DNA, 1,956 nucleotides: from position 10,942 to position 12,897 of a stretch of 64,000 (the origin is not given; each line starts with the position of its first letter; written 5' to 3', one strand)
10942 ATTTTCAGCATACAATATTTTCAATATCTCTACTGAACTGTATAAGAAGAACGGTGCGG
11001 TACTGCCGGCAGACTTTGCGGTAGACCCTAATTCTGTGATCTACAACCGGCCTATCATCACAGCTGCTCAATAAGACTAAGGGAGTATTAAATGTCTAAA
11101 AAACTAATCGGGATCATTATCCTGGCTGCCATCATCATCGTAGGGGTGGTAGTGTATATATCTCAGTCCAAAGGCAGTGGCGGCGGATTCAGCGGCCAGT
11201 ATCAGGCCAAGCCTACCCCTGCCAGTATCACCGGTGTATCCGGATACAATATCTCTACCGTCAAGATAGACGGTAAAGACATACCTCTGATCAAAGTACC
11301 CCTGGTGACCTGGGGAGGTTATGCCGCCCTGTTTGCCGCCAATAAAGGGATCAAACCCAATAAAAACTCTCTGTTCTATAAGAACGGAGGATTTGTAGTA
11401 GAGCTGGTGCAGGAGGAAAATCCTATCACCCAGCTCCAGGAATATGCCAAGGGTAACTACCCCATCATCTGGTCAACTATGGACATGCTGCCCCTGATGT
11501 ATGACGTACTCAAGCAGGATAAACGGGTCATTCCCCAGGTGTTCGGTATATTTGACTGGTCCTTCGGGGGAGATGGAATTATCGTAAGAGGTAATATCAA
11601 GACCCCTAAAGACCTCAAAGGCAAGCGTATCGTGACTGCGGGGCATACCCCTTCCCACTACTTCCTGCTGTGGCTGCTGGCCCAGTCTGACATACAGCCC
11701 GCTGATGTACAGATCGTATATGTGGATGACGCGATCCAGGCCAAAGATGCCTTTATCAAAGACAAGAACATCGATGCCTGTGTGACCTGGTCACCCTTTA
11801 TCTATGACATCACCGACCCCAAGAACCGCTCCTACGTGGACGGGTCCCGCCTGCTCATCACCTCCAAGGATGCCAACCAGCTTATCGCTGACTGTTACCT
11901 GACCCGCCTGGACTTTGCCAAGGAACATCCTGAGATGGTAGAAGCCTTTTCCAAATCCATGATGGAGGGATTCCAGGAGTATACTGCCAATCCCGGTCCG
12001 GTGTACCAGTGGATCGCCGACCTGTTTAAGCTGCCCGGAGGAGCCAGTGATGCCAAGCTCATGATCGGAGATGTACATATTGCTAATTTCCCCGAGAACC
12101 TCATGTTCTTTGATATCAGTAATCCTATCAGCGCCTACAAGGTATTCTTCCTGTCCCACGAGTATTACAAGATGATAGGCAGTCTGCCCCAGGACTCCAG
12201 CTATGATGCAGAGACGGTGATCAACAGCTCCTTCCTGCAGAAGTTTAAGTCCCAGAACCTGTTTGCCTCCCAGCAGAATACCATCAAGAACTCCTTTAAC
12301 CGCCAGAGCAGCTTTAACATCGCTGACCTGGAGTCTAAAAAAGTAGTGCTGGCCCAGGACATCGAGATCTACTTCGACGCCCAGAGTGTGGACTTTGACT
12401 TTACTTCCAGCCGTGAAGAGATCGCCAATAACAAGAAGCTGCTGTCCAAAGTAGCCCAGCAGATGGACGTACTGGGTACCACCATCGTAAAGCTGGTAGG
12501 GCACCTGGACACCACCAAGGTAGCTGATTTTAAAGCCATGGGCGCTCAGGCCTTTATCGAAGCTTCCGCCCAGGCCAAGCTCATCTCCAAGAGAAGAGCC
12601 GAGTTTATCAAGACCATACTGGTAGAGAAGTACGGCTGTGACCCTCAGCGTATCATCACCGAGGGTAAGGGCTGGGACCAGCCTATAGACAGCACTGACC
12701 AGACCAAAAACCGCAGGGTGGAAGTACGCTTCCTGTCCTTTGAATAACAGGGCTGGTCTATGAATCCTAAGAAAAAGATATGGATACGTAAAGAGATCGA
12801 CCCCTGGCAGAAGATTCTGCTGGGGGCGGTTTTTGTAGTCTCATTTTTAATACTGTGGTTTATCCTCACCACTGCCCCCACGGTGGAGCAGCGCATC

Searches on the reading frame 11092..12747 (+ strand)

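Call 70: search_protein_families(library=ncbifam, proteins=[window:11092-12747:+], max_evalue=1e-10)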
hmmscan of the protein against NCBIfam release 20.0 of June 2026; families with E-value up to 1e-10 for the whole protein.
window:11092-12747:+ (551 aa): 4 families
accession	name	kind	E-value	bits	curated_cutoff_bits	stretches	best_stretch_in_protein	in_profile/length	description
NF008553.0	PRK11480.1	equivalog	3.8e-17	62.5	490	1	161-309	106-247/320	taurine ABC transporter substrate-binding protein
TIGR01729.1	taurine_ABC_bnd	equivalog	1.6e-16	60.6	304.25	1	163-303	84-219/300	taurine ABC transporter substrate-binding protein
TIGR01728.1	SsuA_fam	subfamily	9.6e-16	57.8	163.5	1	159-310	85-229/290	aliphatic sulfonate ABC transporter substrate-binding protein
TIGR03427.1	ABC_peri_uca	equivalog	8.2e-12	44.9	333.9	1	151-249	81-176/328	putative urea ABC transporter substrate-binding protein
